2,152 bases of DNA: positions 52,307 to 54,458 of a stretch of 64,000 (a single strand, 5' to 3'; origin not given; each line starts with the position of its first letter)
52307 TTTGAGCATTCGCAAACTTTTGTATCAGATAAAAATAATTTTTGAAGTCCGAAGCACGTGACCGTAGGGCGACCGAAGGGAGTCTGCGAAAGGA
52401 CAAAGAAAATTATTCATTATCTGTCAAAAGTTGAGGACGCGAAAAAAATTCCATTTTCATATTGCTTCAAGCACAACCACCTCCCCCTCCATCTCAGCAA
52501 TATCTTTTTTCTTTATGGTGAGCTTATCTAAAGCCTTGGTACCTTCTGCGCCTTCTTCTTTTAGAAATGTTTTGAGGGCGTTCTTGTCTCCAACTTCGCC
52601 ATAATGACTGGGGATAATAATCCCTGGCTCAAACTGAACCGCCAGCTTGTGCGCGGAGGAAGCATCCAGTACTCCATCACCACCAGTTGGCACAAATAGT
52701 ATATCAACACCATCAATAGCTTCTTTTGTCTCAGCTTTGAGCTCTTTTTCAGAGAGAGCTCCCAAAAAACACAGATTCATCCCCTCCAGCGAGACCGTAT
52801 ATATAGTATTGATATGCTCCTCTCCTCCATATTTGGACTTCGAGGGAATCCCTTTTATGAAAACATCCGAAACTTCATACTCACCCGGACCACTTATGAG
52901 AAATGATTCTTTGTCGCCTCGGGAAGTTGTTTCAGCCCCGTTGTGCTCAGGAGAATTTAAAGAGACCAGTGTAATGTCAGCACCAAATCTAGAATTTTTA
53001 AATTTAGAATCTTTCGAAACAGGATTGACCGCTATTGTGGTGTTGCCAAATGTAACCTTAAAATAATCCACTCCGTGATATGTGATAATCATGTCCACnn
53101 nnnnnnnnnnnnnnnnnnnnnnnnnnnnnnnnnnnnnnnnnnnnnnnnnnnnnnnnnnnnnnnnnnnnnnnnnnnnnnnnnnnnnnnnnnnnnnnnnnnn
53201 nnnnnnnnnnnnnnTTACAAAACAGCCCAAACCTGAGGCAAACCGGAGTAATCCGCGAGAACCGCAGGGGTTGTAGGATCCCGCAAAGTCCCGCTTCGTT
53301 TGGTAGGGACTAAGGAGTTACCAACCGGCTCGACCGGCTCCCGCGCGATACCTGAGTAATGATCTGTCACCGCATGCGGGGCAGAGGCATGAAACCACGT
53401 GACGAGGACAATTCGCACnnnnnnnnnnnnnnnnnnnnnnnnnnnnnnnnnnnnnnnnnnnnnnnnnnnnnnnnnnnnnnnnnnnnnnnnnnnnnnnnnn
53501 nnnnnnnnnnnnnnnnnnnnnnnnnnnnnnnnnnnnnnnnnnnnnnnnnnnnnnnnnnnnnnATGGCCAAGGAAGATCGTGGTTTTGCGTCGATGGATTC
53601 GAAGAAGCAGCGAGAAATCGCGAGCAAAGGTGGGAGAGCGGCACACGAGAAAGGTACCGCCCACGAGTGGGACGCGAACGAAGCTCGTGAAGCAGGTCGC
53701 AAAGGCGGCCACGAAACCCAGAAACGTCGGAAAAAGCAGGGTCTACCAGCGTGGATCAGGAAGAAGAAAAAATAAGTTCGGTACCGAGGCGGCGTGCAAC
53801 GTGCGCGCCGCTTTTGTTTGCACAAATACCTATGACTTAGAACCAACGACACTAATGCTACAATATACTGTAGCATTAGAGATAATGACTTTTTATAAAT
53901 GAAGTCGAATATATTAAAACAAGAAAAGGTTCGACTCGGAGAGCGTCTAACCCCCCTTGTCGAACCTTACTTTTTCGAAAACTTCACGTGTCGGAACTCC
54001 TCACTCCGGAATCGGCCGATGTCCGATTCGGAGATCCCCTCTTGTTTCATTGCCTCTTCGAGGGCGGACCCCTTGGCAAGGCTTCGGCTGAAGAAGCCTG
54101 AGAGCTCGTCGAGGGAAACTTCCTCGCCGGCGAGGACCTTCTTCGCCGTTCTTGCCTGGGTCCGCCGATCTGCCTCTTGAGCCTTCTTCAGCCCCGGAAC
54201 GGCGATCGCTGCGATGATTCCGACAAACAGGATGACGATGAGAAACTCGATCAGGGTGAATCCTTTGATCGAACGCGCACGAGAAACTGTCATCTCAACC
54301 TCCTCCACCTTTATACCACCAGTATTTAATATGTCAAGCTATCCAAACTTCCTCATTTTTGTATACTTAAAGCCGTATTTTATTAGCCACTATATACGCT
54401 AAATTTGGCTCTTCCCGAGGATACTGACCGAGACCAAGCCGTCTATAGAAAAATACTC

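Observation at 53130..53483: Promoter- and terminator-bounded GC-rich candidate ncRNA of about 320 nt with a P1-like closing helix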

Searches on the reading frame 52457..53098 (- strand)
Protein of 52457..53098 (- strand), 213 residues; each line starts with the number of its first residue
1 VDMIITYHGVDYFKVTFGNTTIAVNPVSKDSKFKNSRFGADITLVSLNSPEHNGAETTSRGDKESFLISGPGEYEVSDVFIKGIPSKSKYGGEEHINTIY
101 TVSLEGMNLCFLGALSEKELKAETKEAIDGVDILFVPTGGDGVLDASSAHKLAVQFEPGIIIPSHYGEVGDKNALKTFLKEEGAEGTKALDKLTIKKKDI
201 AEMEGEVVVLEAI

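Call 11: find_encoding_contigs(protein=window:52457-53098:-, flank=6000, max_places=10)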
Protein window:52457-53098:- (213 aa): no gene with exactly this product is on record in the collection.

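Call 12: search_protein_families(library=pfam, proteins=[window:52457-53098:-], max_evalue=0.01)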
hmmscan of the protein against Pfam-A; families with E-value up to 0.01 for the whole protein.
window:52457-53098:- (213 aa): 1 family
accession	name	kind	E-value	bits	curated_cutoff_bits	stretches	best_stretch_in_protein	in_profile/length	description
PF13483.12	Lactamase_B_3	-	3.8e-24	85.9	24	1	5-165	2-160/160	Beta-lactamase superfamily domain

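Call 13: find_homologous_proteins(query=window:52457-53098:-, max_evalue=1e-20)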
Query window:52457-53098:- (213 aa): 7054 proteins with E <= 1e-20 among 7319 candidates; the best 120 are listed.
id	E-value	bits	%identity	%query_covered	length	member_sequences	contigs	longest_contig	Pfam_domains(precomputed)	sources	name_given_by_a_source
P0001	6.8e-132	456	100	99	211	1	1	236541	PF13483.13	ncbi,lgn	-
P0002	6.5e-112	390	82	99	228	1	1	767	PF13483.13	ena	-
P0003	1.1e-108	380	81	99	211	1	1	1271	PF13483.13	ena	-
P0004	1.3e-107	376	81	99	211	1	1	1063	PF12706.14,PF13483.13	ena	-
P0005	2.5e-106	372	82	99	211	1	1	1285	PF13483.13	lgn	-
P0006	5.0e-105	368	78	99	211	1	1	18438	PF13483.13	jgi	jgi:L-ascorbate metabolism protein UlaG (beta-lactamase superfamily)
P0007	2.1e-104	366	79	99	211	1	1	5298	PF13483.13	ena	-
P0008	2.9e-104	365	79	99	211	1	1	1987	PF13483.13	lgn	-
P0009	7.7e-104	364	78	99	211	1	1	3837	PF13483.13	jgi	jgi:L-ascorbate metabolism protein UlaG (beta-lactamase superfamily)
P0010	1.1e-103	363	78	99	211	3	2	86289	PF13483.13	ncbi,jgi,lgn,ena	ncbi:MAG: MBL fold metallo-hydrolase [Candidatus Paceibacterota bacterium]|jgi:L-ascorbate metabolis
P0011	1.3e-103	363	78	99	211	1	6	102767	PF13483.13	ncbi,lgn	-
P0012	1.9e-103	363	79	99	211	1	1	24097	PF13483.13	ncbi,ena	-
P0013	2.1e-103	363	78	99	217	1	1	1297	PF13483.13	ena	-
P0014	2.1e-103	363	78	99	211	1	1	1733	PF13483.13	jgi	jgi:L-ascorbate metabolism protein UlaG (beta-lactamase superfamily)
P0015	2.4e-103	362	78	99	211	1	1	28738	PF13483.13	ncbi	ncbi:MAG: MBL fold metallo-hydrolase [Parcubacteria group bacterium]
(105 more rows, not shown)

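Call 14: find_related_loci(query=window:52457-53092:-, collection=genome_contigs, flank=4000)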
Query window:52457-53092:- (211 aa) in genome_contigs; peptide patterns used: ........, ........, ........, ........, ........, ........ (x = any residue, [..] = any of these).
106 stretches matched a pattern; 13 encode a relative of the query (tblastn E <= 1e-3); 13 distinct loci.
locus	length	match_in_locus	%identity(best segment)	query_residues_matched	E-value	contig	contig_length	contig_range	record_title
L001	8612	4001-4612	84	1-204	4e-113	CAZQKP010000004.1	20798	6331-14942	MAG TPA_asm: uncultured Candidatus Saccharibacteria bacterium isolate SRP273308_co1_145 genome assembly, contig: NODE_26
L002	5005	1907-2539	73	1-211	6e-105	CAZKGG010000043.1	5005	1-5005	MAG TPA_asm: uncultured Candidatus Saccharibacteria bacterium isolate SRP342105_co2_44 genome assembly, contig: NODE_199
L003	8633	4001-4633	72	1-211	1e-101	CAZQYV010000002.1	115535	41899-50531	MAG TPA_asm: uncultured Candidatus Saccharibacteria bacterium isolate SRP286056_co1_693 genome assembly, contig: NODE_11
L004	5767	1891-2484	73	1-198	3e-95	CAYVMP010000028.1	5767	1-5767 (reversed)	MAG TPA_asm: uncultured Candidatus Saccharibacteria bacterium isolate SRP278252_co1_28 genome assembly, contig: NODE_272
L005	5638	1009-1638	60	1-210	9e-84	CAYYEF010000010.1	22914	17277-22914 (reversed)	MAG TPA_asm: uncultured Candidatus Saccharibacteria bacterium isolate SRP220891_co5_64 genome assembly, contig: NODE_129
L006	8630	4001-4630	61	1-210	5e-83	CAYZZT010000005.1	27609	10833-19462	MAG TPA_asm: uncultured Candidatus Saccharibacteria bacterium isolate SRP272421_co1_164 genome assembly, contig: NODE_39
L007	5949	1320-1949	61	1-210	7e-82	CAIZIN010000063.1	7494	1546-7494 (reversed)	uncultured bacterium isolate Loc090907-8-6m_bin-301 genome assembly, contig: bin-301:063/109, whole genome shotgun seque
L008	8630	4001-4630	59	1-210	1e-80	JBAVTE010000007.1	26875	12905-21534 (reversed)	MAG: Minisyncoccia bacterium isolate MFD03852_ilm_asm_bin17 k127_44315, whole genome shotgun sequence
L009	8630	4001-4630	62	1-210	6e-87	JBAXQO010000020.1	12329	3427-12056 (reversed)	MAG: bacterium isolate ELA559 MAG559_20, whole genome shotgun sequence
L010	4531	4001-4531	62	1-177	8e-73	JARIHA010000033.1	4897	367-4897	MAG: Candidatus Taylorbacteria bacterium isolate CullarsAll.DT.40 k141_222820, whole genome shotgun sequence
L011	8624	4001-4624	61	1-208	2e-84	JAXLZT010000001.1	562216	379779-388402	MAG: Candidatus Paceibacterota bacterium isolate STL-PAT9 C4.155.fa-1, whole genome shotgun sequence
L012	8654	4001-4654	34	1-211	2e-30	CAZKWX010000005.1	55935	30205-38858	MAG TPA_asm: uncultured Bdellovibrionales bacterium isolate SRP167671_co1_182 genome assembly, contig: NODE_598_length_5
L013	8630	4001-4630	59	1-210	2e-73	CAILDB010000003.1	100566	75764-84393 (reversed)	uncultured bacterium isolate MJ130729B_bin-744 genome assembly, contig: bin-744:03/29, whole genome shotgun sequence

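Call 17: find_encoding_contigs(protein=P0001, flank=3000, max_places=4)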
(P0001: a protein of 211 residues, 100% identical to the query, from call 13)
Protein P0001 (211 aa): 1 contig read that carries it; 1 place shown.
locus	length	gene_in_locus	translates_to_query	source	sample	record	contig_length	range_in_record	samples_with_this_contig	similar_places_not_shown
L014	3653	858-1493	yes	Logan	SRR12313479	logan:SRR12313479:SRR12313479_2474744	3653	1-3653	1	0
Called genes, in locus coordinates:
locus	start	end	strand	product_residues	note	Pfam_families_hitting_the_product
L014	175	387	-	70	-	PF10685:KGG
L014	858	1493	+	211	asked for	PF13483:Lactamase_B_3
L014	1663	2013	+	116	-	-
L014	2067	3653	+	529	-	?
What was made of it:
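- There is no minus-strand promoter, and it was not called on the identical Logan contig (call 17).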

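Call 19: find_encoding_contigs(protein=P0003, flank=2500, max_places=3)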
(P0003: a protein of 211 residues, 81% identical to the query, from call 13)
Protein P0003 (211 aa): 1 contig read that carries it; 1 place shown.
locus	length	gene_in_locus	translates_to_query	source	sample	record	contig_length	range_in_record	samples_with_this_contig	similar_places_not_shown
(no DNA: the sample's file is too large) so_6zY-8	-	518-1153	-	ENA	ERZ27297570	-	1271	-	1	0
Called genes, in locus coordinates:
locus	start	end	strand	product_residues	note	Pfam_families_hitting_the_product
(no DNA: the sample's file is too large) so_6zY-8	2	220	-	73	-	?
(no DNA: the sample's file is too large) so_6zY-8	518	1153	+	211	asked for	PF13483:Lactamase_B_3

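Call 20: find_encoding_contigs(protein=P0005, flank=2500, max_places=3)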
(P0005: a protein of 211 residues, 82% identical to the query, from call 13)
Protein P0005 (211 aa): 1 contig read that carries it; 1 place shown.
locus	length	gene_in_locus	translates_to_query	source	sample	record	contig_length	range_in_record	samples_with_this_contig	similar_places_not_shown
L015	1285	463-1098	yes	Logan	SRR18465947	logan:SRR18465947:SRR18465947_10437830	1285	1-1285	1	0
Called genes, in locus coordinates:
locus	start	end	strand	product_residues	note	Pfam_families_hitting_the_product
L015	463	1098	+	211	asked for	PF13483:Lactamase_B_3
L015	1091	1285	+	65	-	?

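Call 21: find_encoding_contigs(protein=P0007, flank=2500, max_places=3)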
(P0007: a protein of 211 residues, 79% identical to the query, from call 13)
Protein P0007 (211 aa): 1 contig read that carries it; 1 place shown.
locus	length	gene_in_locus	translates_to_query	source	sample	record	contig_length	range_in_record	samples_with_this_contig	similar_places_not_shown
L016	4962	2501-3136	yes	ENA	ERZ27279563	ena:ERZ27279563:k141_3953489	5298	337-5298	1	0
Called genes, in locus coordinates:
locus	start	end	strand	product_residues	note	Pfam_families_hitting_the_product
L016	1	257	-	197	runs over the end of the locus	?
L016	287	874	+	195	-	PF01195:Pept_tRNA_hydro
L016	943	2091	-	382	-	PF21543:CvfB_2nd (faint), PF23459:S1_RRP5 (faint), PF00575:S1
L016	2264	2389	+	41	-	-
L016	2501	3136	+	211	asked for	PF13483:Lactamase_B_3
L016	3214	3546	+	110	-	-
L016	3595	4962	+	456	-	?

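Call 22: find_encoding_contigs(protein=P0012, flank=2500, max_places=3)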
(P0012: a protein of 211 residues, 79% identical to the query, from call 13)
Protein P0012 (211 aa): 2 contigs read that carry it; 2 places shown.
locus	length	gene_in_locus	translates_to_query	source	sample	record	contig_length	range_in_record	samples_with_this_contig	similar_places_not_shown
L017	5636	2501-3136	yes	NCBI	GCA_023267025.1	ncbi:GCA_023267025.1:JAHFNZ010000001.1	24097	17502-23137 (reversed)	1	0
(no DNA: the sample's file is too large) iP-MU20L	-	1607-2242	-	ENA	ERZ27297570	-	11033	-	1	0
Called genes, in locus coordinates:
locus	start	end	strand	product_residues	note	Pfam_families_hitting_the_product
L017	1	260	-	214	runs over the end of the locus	PF10502:Peptidase_S26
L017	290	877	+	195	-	PF01195:Pept_tRNA_hydro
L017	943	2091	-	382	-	PF21543:CvfB_2nd (faint), PF23459:S1_RRP5 (faint), PF00575:S1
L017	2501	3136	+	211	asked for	PF13483:Lactamase_B_3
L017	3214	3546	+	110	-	-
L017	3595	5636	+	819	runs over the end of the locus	PF00521:DNA_topoisoIV, PF03989:DNA_gyraseA_C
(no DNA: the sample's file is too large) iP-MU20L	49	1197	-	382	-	PF21543:CvfB_2nd (faint), PF23459:S1_RRP5 (faint), PF00575:S1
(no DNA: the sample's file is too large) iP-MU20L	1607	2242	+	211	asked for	PF13483:Lactamase_B_3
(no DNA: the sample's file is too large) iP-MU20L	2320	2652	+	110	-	-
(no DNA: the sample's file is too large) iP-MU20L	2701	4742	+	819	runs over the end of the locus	PF00521:DNA_topoisoIV, PF03989:DNA_gyraseA_C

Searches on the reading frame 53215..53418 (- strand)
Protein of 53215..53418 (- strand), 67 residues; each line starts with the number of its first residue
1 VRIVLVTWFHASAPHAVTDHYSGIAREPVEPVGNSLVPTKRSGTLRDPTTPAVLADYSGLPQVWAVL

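Call 12: search_protein_families(library=pfam, proteins=[window:53215-53418:-], max_evalue=0.01)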
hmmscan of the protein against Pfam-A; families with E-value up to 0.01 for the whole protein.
window:53215-53418:- (67 aa): 0 families
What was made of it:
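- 53215..53418 (-): 67-aa GTG-start ORF on the opposite strand, judged not to be a gene. No Pfam hit (call 12).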

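Call 24: find_related_loci(query=window:53218-53418:-, collection=viral_contigs, flank=3000)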
Query window:53218-53418:- (67 aa) in viral_contigs; peptide patterns used: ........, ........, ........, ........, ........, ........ (x = any residue, [..] = any of these).
17 stretches matched a pattern, but none encodes a relative of the query by tblastn (E <= 1e-3).

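Call 27: find_related_loci(query=window:53218-53418:-, collection=metagenome_contigs, flank=5000)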
Query window:53218-53418:- (67 aa) in metagenome_contigs; peptide patterns used: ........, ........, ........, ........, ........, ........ (x = any residue, [..] = any of these).
600 stretches matched a pattern, but none encodes a relative of the query by tblastn (E <= 1e-3).

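Call 36: search_protein_representatives(protein=window:53218-53418:-)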
Query: 67 residues. Proteins with E-value up to 0.001 (for the whole library): 4; up to 1e-10: 0; up to 1e-30: 0. The best 4 are listed.
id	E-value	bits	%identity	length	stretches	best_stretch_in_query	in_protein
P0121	1.5e-07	47.3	32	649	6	14-61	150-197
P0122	7.5e-05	38.8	32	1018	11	13-50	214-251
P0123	2.8e-04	36.9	36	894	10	12-54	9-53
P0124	3.3e-04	36.7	33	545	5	4-45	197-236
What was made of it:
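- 53215..53418 (-): Against 1.84 billion representative proteins there are only four weak hits to long repetitive proteins (call 36).
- It has no homolog among 1.84 billion representative proteins apart from compositional hits (call 36), and no Pfam hit (call 12).
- Tried and rejected: The 67-aa antisense ORF against 1.84 billion representative proteins (call 36) gave only compositional hits.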

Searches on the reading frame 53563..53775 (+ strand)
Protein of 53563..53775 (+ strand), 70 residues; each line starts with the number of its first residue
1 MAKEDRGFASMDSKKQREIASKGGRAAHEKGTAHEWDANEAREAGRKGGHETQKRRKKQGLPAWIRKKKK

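Call 12: search_protein_families(library=pfam, proteins=[window:53563-53775:+], max_evalue=0.01)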
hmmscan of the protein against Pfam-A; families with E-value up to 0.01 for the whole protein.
window:53563-53775:+ (70 aa): 1 family
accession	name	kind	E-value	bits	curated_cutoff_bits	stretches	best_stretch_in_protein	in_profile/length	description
PF10685.14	KGG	-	2.3e-14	53.7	20.4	2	7-28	1-22/22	Stress-induced bacterial acidophilic repeat motif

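Call 44: find_encoding_contigs(protein=window:53563-53775:+, flank=2500, max_places=10)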
Protein window:53563-53775:+ (70 aa): 1 contig read that carries it; 1 place shown.
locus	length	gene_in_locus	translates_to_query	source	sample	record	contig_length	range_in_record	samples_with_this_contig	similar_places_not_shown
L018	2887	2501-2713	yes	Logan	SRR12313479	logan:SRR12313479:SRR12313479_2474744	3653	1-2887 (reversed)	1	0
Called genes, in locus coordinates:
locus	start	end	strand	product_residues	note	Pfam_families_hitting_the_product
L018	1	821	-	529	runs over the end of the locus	?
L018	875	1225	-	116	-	-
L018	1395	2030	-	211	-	PF13483:Lactamase_B_3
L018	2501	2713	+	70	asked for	PF10685:KGG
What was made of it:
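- Tried and rejected: Exact look-up of the KGG protein returned only the same contig (call 44).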

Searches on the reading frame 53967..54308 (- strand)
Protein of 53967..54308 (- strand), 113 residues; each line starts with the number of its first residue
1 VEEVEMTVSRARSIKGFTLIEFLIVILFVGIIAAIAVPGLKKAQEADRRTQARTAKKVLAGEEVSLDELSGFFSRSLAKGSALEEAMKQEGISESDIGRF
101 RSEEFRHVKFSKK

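Call 12: search_protein_families(library=pfam, proteins=[window:53967-54308:-], max_evalue=0.01)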
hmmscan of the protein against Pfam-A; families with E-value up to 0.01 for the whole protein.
window:53967-54308:- (113 aa): 1 family
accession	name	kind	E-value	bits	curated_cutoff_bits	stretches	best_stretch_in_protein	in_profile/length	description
PF07963.17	N_methyl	-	0.00085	19.3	21.2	1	13-36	3-26/27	Prokaryotic N-terminal methylation motif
